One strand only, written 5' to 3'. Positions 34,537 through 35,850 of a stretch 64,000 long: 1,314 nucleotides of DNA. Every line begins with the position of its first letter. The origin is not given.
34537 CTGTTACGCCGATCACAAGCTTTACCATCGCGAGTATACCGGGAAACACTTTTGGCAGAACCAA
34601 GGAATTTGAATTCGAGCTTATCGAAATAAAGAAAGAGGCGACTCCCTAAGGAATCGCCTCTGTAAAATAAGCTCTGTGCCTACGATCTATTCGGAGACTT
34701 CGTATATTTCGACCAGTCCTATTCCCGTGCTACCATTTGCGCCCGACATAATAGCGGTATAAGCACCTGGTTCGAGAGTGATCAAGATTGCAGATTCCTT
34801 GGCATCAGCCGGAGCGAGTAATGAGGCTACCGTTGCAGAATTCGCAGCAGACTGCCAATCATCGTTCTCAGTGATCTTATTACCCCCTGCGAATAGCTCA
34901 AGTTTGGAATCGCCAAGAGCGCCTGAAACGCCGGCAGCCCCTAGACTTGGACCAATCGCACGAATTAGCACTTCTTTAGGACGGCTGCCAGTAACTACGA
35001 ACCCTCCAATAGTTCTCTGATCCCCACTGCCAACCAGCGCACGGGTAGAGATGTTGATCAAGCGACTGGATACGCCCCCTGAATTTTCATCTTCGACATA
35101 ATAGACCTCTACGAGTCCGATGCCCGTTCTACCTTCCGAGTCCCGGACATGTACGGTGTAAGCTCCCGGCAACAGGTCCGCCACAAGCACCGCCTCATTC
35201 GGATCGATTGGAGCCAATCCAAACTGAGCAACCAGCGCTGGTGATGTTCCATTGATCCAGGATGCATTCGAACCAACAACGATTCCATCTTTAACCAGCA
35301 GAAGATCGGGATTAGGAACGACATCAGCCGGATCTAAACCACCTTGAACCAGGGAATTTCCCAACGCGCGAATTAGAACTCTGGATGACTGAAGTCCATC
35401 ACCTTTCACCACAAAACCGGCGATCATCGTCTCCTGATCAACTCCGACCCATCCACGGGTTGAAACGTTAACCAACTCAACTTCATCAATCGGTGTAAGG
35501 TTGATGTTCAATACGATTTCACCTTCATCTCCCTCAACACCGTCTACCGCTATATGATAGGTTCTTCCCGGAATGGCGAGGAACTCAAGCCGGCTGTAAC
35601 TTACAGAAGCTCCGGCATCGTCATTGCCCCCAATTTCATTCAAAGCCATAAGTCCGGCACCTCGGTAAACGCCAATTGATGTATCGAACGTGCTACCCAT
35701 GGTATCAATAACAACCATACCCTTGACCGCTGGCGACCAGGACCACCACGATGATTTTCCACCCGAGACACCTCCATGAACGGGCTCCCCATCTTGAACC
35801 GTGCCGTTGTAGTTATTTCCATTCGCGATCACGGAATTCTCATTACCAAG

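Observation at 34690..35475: The same duplicated ~125-aa C-terminal module ends both neighbouring giant proteins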

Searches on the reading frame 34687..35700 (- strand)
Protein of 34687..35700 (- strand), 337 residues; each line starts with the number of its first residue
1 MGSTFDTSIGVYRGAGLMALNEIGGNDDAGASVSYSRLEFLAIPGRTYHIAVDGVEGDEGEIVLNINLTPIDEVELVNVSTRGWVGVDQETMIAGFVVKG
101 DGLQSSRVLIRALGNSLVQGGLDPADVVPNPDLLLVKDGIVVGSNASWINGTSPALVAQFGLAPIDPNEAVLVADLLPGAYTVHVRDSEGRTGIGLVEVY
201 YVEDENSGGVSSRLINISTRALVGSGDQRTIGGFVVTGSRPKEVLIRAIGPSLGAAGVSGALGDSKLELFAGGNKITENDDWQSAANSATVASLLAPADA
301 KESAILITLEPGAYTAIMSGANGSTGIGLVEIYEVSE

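Call 6: search_protein_families(library=pfam, proteins=[window:34687-35700:-], max_evalue=1)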
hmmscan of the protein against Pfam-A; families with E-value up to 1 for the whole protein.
window:34687-35700:- (337 aa): 1 family
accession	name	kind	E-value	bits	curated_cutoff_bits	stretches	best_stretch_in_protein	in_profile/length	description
PF04151.21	PPC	-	0.033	15.5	25.9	0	259-298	20-60/70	Bacterial pre-peptidase C-terminal domain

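Call 7: search_protein_families(library=ncbifam, proteins=[window:34687-35700:-], max_evalue=1)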
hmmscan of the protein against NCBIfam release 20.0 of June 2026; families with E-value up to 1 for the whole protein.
window:34687-35700:- (337 aa): 1 family
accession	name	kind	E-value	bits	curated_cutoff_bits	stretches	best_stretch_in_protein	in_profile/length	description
NF038127.1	FDP_fam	subfamily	0.0015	18.9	29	1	262-320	49-107/150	DVUA0089 family protein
